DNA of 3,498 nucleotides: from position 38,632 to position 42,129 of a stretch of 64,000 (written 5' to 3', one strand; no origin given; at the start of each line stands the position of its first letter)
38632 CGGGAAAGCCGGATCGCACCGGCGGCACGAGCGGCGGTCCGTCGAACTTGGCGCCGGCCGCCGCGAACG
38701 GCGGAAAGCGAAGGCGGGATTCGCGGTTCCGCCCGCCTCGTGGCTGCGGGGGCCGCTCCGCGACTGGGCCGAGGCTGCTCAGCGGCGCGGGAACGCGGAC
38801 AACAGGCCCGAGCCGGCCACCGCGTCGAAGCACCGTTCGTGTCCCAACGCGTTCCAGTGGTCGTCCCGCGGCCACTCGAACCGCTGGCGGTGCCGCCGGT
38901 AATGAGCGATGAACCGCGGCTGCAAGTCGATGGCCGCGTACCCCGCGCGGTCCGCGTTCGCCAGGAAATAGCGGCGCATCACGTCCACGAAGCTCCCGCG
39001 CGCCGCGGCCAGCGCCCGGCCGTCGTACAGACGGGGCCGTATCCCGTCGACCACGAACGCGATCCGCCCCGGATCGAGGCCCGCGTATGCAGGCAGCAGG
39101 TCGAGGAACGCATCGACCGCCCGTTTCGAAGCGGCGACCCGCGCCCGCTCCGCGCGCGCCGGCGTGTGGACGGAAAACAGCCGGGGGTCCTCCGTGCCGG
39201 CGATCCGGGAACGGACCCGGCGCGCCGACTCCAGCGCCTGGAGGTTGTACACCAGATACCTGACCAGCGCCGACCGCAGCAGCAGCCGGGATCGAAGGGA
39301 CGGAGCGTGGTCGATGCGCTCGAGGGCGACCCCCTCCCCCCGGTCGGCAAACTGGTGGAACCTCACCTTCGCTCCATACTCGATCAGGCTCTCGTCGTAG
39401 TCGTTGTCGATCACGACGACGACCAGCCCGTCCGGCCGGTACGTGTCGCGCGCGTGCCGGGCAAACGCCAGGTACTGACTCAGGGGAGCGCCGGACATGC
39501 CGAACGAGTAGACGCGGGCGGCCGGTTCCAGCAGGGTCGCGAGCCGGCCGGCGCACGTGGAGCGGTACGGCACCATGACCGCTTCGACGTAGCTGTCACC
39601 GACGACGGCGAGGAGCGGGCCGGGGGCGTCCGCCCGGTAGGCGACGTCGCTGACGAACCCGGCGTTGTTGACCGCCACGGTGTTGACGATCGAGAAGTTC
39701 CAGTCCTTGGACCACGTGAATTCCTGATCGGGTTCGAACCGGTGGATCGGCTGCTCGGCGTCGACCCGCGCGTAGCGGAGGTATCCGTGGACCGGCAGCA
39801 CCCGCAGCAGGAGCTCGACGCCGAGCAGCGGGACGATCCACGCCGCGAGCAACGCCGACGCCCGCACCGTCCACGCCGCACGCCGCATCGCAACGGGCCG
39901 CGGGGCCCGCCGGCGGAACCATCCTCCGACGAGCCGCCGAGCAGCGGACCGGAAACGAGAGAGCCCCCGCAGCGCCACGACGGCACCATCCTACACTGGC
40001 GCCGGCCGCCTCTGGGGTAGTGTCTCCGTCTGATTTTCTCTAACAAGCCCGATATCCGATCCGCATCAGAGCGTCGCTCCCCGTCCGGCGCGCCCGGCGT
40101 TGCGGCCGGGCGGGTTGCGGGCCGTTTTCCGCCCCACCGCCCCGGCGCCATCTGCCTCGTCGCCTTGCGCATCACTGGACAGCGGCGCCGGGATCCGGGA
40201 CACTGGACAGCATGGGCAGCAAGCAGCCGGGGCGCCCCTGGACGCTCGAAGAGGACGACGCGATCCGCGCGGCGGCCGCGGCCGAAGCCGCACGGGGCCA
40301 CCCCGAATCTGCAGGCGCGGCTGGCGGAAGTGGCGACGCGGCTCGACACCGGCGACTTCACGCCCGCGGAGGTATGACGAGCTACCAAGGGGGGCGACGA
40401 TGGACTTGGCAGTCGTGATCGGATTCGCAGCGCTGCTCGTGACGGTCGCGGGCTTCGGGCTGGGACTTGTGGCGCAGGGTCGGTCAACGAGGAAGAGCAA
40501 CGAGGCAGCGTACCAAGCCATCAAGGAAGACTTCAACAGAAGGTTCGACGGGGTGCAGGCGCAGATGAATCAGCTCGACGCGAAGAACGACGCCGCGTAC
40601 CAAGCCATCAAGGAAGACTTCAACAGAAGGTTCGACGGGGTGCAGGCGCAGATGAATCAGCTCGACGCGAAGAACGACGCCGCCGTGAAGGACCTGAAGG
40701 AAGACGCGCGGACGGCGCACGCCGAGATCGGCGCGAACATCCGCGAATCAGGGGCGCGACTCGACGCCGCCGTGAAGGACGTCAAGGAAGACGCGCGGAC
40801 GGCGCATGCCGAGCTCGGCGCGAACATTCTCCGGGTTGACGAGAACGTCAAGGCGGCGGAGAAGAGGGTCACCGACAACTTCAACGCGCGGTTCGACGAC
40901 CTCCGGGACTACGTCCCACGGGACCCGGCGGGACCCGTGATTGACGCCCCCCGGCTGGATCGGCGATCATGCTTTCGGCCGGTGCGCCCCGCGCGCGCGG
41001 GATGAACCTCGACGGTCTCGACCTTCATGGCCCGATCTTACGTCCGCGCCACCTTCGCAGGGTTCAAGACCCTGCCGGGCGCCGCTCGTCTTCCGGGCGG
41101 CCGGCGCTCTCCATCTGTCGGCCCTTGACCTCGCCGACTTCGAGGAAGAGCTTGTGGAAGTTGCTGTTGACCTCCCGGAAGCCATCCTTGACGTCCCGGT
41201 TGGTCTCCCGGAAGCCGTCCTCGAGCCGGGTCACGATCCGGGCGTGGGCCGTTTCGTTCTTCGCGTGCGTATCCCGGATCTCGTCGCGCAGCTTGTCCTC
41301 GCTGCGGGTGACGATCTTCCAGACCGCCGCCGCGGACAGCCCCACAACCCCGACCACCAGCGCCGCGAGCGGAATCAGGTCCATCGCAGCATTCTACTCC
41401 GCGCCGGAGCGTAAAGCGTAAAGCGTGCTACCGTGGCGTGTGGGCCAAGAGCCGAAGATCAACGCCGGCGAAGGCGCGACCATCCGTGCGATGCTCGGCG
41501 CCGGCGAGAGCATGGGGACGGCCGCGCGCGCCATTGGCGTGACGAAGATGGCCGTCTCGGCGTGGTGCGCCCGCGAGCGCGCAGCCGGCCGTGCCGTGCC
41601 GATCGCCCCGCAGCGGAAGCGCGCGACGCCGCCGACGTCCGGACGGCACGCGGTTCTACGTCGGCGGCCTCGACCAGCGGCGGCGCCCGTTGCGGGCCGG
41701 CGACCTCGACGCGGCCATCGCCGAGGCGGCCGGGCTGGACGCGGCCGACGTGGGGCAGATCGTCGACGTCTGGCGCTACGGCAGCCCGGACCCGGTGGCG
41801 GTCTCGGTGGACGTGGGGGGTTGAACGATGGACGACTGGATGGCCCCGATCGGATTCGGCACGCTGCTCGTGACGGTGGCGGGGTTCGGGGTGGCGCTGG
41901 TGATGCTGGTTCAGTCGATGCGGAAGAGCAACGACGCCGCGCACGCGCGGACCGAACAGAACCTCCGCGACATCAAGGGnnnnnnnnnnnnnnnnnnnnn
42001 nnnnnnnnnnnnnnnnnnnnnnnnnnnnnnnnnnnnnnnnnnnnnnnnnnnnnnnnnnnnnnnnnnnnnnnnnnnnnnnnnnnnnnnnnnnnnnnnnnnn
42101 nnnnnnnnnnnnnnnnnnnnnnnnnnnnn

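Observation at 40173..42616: Twice-repeated two-gene module inside the EPS locus: small HTH ORF followed by an N-terminally anchored K-N-x-A-A-H repeat protein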

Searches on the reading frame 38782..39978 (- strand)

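Call 5: search_protein_families(library=pfam, proteins=[window:38782-39978:-], max_evalue=1)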
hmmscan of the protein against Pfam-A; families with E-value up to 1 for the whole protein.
window:38782-39978:- (399 aa): 2 families
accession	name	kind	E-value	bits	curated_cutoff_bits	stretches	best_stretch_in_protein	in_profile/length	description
PF16822.11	ALGX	-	0.013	15.6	26.5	1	307-388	47-127/268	SGNH hydrolase-like domain, acetyltransferase AlgX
PF08242.18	Methyltransf_12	-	0.14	13.3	30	1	337-397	13-79/98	Methyltransferase domain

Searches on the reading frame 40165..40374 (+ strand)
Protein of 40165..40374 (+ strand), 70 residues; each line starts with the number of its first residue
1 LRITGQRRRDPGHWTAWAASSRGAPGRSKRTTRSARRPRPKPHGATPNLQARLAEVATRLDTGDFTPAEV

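Call 5: search_protein_families(library=pfam, proteins=[window:40165-40374:+], max_evalue=1)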
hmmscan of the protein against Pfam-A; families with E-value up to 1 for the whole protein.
window:40165-40374:+ (70 aa): 0 families

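Call 7: search_protein_families(library=phrogs, proteins=[window:40165-40374:+], max_evalue=1)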
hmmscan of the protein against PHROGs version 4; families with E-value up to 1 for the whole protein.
window:40165-40374:+ (70 aa): 0 families

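Call 8: search_protein_families(library=ncbifam, proteins=[window:40165-40374:+], max_evalue=1)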
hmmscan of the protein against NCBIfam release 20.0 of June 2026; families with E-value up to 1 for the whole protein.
window:40165-40374:+ (70 aa): 0 families

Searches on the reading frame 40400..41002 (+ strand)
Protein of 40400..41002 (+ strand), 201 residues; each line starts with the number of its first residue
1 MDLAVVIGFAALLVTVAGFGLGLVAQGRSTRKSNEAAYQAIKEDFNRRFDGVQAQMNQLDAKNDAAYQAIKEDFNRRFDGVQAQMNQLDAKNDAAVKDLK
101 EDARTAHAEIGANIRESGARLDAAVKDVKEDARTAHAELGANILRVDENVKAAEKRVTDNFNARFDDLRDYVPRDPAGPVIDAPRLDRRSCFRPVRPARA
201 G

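Call 5: search_protein_families(library=pfam, proteins=[window:40400-41002:+], max_evalue=1)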
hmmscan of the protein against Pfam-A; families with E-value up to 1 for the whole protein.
window:40400-41002:+ (201 aa): 33 families (the best 25 are shown)
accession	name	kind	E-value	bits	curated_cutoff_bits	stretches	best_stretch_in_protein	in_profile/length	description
PF04513.17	Baculo_PEP_C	-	1.9e-05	25.1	38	1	30-90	39-99/140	Baculovirus polyhedron envelope protein, PEP, C terminus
PF01442.23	Apolipoprotein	-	0.00057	20.1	90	1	38-153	72-184/190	Apolipoprotein A1/A4/E domain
PF25764.1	KIF21A_4th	-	0.0017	18.5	33.1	2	48-105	76-133/183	KIF21A-like domain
PF23432.1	DUF7118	-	0.0032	17.1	27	1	27-163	42-177/357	Domain of unknown function (DUF7118)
PF20904.2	ExsD_M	-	0.0052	17.3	27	0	49-63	9-23/66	Antiactivator protein ExsD helical hairpin domain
PF20667.3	Sec10_N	-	0.0063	17.1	27.4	1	74-129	4-59/118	Exocyst complex component Sec10, N-terminal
PF13195.11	DUF4011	-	0.0066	16.9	22.2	1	71-144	26-100/158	Protein of unknown function (DUF4011)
PF11068.13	YlqD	-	0.0069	17.2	27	1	68-134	19-85/131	YlqD protein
PF00038.26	Filament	-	0.0076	16.4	40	1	39-136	188-283/313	Intermediate filament protein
PF09728.14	Taxilin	-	0.011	15.5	30.3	1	30-123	93-178/302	Myosin-like coiled-coil protein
PF08202.16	MIS13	-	0.012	15.3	23.5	0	35-71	222-258/300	Mis12-Mtw1 protein family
PF03915.18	AIP3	-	0.012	15.2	31.6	1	36-172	72-213/406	Actin interacting protein 3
PF11083.13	Relaxase_C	-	0.014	16.1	30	0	65-93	22-50/125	C-terminal helical hairpin domain from relaxase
PF00010.31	HLH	-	0.017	15.3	20.7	1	151-175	6-30/53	Helix-loop-helix DNA-binding domain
PF20277.3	CTD11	-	0.029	15.3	27.7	1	32-81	46-95/138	C-terminal domain 11 of the ABC-three component (ABC-3C) systems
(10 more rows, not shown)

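Call 7: search_protein_families(library=phrogs, proteins=[window:40400-41002:+], max_evalue=1)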
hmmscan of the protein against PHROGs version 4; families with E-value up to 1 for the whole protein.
window:40400-41002:+ (201 aa): 33 families (the best 25 are shown)
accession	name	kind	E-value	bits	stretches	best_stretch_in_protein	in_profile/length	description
phrog_32423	-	unknown function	0.00051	21.2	1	17-85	16-84/112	-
phrog_33587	-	unknown function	0.00057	21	0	33-54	6-27/93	-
phrog_640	-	unknown function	0.0014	19.7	1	75-117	2-44/71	-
phrog_5777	-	unknown function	0.0021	19.4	1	6-106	13-116/169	-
phrog_4547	-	unknown function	0.0029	18.9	1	57-86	46-74/105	-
phrog_736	-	unknown function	0.0042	18.2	1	9-65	14-68/112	-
phrog_1863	-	unknown function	0.0079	17.1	1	108-159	40-90/97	-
phrog_38103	-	moron, auxiliary metabolic gene and host takeover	0.0091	17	0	30-56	35-61/133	Lar-like restriction alleviation protein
phrog_9216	-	unknown function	0.0094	17.2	0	37-56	6-25/62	-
phrog_5911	-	tail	0.021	12.2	1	28-188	202-347/3089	tail protein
phrog_1293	-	tail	0.023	13.5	1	39-160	800-921/1424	tail length tape measure protein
phrog_36317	-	unknown function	0.027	15.8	1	74-158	14-91/98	-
phrog_19040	-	unknown function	0.033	15.8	1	63-107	41-85/94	-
phrog_35434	-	unknown function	0.064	14.2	0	69-99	8-37/168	-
phrog_20449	-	unknown function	0.073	12.5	1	34-170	372-494/663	-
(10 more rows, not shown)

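Call 8: search_protein_families(library=ncbifam, proteins=[window:40400-41002:+], max_evalue=1)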
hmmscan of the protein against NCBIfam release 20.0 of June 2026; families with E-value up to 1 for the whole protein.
window:40400-41002:+ (201 aa): 14 families
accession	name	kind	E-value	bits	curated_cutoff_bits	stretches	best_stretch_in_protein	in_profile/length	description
NF052504.1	sll1863_fam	domain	0.00025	21.2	35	1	43-117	14-88/93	sll1863 family stress response protein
NF008729.0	PRK11747.1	equivalog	0.015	13.7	598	1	24-155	261-393/703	ATP-dependent DNA helicase DinG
NF033916.0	antiphage_ZorA_3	subfamily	0.021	13.7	250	1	46-169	229-352/509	anti-phage ZorAB system protein ZorA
NF038305.1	HpsJ_fam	subfamily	0.038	13.9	60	1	29-132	101-199/234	HpsJ family protein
TIGR03669.1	urea_ABC_arch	equivalog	0.048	12.6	494.8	1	52-151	240-341/375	urea ABC transporter substrate-binding protein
NF053782.1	ChlnTransRegdde3219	equivalog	0.08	12.4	450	1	59-125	73-138/278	choline utilization transcriptional activator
NF041460.1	kinGactiv_GlnX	equivalog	0.11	11.3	780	1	3-125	237-356/439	protein kinase G-activating protein GlnX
NF041291.1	StbC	equivalog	0.12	12.8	100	1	80-144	35-99/122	plasmid stabilization protein StbC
NF033885.1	conj_TraP_IncI1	equivalog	0.13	12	135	0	39-103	96-155/217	conjugal transfer protein TraP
TIGR03998.1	thiol_BshC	equivalog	0.13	11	265.8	0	116-172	409-465/529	bacillithiol biosynthesis cysteine-adding enzyme BshC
NF008384.0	PRK11179.1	equivalog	0.16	11.7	227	1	84-130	3-49/153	transcriptional regulator AsnC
TIGR04536.1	geobac_encap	equivalog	0.21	11.5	100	1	52-112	111-175/194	IMEF encapsulin system ferritin-like cargo protein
NF041849.1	trans_regNmlR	equivalog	0.23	11.5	175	1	21-68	67-113/117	stress response transcriptional regulator NmlR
TIGR01837.1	PHA_granule_1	subfamily_domain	0.54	10.4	94.7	0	23-110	31-112/118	poly(hydroxyalkanoate) granule-associated protein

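Call 17: list_cluster_members(proteins=[P0007, window:41828-42613:+, window:40400-41002:+, window:41067-41384:-])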
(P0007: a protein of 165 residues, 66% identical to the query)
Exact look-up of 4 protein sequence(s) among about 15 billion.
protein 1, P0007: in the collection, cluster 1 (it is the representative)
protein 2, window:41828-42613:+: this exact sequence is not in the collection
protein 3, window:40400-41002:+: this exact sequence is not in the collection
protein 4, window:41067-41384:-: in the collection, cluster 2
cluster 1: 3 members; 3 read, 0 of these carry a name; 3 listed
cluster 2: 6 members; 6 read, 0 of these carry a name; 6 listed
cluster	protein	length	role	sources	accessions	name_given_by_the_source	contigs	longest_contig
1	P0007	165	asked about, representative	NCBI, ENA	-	-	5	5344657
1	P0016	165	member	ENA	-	-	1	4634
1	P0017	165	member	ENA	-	-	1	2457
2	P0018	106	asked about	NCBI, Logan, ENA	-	-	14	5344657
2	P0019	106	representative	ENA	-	-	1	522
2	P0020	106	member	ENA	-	-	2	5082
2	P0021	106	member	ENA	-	-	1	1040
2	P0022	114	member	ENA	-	-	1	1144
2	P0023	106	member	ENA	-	-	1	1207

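Call 24: search_dna_similar(query=window:40400-41002:+, collection=phages, mode=protein, max_evalue=0.01)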
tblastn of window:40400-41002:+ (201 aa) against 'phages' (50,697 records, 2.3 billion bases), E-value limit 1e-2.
No match.

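Call 29: search_protein_families(library=padloc, proteins=[window:40400-41002:+, L010:13412-13609:-, L014:934-1230:-, L010:13934-14299:+], max_evalue=0.1)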
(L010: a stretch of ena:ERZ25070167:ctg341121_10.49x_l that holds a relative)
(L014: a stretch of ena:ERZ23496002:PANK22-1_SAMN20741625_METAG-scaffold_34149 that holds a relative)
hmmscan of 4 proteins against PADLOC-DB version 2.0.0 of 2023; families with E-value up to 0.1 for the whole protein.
window:40400-41002:+ (201 aa): 12 families
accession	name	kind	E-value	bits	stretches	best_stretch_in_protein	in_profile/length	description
PDLC00648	ZorA3|ZorA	-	7e-05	19.7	1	31-164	343-477/692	MotA/ExbB/TolQ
PDLC00601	ZorA1|ZorA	-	0.00044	17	1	35-166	321-452/699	MotA/ExbB/TolQ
PDLC00581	JetC3|JetC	-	0.00052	15.9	1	33-169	1012-1147/1473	DUF3584 domain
PDLC00598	ZorA1|ZorA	-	0.0015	15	1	33-160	361-492/663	MotA/ExbB/TolQ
PDLC00638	ZorA2|ZorA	-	0.0041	13.9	1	38-163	404-527/545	MotA/ExbB/TolQ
PDLC00647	ZorA3|ZorA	-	0.0065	13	1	32-152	412-527/780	MotA/ExbB/TolQ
PDLC04634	PDC-M40C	-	0.01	13.5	1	35-158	185-305/344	-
PDLC00582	JetC3|JetC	-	0.033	9.9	1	25-149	328-450/1472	DUF3584 domain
PDLC02886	DpdH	-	0.035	12.3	0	4-64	4-62/80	DpdH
PDLC03862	LmuB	-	0.047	10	1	37-155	180-296/643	-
PDLC03839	LeoA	-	0.062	10.4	0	51-169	299-400/559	-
PDLC00640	ZorA2|ZorA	-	0.073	9.7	0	54-168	396-506/590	MotA/ExbB/TolQ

L010:13412-13609:- (65 aa): 0 families

L014:934-1230:- (98 aa): 0 families

L010:13934-14299:+ (122 aa): 0 families

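Call 30: search_protein_families(library=pfam, proteins=[L010:13412-13609:-, L014:934-1230:-, L010:13934-14299:+], max_evalue=0.1)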
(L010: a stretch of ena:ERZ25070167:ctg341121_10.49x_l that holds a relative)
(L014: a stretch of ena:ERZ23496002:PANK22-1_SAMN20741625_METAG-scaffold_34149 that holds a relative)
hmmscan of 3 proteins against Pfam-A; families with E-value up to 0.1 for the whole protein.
L010:13412-13609:- (65 aa): 2 families
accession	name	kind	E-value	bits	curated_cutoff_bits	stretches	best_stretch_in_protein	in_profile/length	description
PF00249.37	Myb_DNA-binding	-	0.0015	19.1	24.4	1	7-62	2-41/46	Myb-like DNA-binding domain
PF13921.12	Myb_DNA-bind_6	-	0.013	16.1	22.9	1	9-62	1-49/60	Myb-like DNA-binding domain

L014:934-1230:- (98 aa): 0 families

L010:13934-14299:+ (122 aa): 2 families
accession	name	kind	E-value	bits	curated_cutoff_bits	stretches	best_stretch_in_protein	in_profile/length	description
PF08285.16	DPM3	-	0.065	13.9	25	1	12-79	19-85/90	Dolichol-phosphate mannosyltransferase subunit 3 (DPM3)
PF06009.19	Laminin_II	-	0.083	13.3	33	0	67-116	11-59/138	Laminin Domain II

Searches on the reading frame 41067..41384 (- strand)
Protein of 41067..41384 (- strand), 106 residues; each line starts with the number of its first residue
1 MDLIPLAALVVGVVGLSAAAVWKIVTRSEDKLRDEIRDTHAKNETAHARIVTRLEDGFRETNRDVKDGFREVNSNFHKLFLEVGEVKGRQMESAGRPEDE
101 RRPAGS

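Call 5: search_protein_families(library=pfam, proteins=[window:41067-41384:-], max_evalue=1)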
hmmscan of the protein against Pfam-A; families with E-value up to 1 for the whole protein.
window:41067-41384:- (106 aa): 1 family
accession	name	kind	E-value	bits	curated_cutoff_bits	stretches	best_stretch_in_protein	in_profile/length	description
PF00558.24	Vpu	-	0.11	12.7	24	1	8-67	8-63/81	Vpu protein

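Call 7: search_protein_families(library=phrogs, proteins=[window:41067-41384:-], max_evalue=1)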
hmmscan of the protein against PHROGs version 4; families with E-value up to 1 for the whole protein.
window:41067-41384:- (106 aa): 7 families
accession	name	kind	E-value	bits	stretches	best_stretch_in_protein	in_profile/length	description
phrog_2466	-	lysis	0.021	15.6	1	2-67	3-68/172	Rz-like spanin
phrog_13790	-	DNA, RNA and nucleotide metabolism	0.04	15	1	12-94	9-85/145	DNA ligase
phrog_31987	-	unknown function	0.059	13.9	1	38-58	21-41/51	-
phrog_7906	-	transcription regulation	0.12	14.1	1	23-66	11-55/111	Arc-like transcriptional regulator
phrog_30341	-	unknown function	0.13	13.3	1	9-45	24-60/75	-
phrog_3105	-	unknown function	0.15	12.9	1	2-58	14-74/85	-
phrog_24668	-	unknown function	0.29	12.3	1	34-80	14-55/59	-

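Call 8: search_protein_families(library=ncbifam, proteins=[window:41067-41384:-], max_evalue=1)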
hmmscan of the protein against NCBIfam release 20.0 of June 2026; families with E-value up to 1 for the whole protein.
window:41067-41384:- (106 aa): 0 families

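Call 29: search_protein_families(library=padloc, proteins=[window:41067-41384:-, L010:13412-13609:-, L014:934-1230:-, L010:13934-14299:+], max_evalue=0.1)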
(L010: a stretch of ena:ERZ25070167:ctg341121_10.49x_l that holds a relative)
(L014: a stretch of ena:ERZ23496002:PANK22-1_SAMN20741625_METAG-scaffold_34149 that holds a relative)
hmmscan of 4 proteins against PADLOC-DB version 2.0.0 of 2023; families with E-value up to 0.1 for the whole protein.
window:41067-41384:- (106 aa): 0 families

L010:13412-13609:- (65 aa): 0 families

L014:934-1230:- (98 aa): 0 families

L010:13934-14299:+ (122 aa): 0 families

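Call 30: search_protein_families(library=pfam, proteins=[L010:13412-13609:-, L014:934-1230:-, L010:13934-14299:+], max_evalue=0.1)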
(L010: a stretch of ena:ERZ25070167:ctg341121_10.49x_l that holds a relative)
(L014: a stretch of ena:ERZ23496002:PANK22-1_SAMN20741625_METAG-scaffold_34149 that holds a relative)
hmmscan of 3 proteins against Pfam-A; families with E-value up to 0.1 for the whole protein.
L010:13412-13609:- (65 aa): 2 families
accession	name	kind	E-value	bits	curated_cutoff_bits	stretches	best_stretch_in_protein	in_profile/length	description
PF00249.37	Myb_DNA-binding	-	0.0015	19.1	24.4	1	7-62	2-41/46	Myb-like DNA-binding domain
PF13921.12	Myb_DNA-bind_6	-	0.013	16.1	22.9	1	9-62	1-49/60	Myb-like DNA-binding domain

L014:934-1230:- (98 aa): 0 families

L010:13934-14299:+ (122 aa): 2 families
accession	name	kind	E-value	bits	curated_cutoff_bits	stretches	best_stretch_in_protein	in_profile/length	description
PF08285.16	DPM3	-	0.065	13.9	25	1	12-79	19-85/90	Dolichol-phosphate mannosyltransferase subunit 3 (DPM3)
PF06009.19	Laminin_II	-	0.083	13.3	33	0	67-116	11-59/138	Laminin Domain II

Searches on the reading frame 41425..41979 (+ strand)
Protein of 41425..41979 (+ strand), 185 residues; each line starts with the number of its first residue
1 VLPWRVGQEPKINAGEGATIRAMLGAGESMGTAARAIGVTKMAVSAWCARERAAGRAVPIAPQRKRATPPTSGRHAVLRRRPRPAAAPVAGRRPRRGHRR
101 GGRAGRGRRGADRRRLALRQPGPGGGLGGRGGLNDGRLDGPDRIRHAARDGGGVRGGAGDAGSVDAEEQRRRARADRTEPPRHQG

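Call 5: search_protein_families(library=pfam, proteins=[window:41425-41979:+], max_evalue=1)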
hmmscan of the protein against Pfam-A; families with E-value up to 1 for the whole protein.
window:41425-41979:+ (185 aa): 3 families
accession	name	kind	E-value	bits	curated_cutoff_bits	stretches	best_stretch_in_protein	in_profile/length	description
PF13518.12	HTH_28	-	0.0045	17.5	25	1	20-66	6-50/52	Helix-turn-helix domain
PF14549.12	P22_Cro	-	0.03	14.5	30.2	1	32-47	14-29/60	DNA-binding transcriptional regulator Cro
PF15943.11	YdaS_toxin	-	0.099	12.9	30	1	33-60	14-43/65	Bacterial toxin YdaS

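Call 7: search_protein_families(library=phrogs, proteins=[window:41425-41979:+], max_evalue=1)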
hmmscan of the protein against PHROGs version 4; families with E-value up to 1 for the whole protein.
window:41425-41979:+ (185 aa): 0 families

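Call 8: search_protein_families(library=ncbifam, proteins=[window:41425-41979:+], max_evalue=1)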
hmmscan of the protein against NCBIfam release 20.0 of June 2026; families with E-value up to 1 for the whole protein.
window:41425-41979:+ (185 aa): 0 families
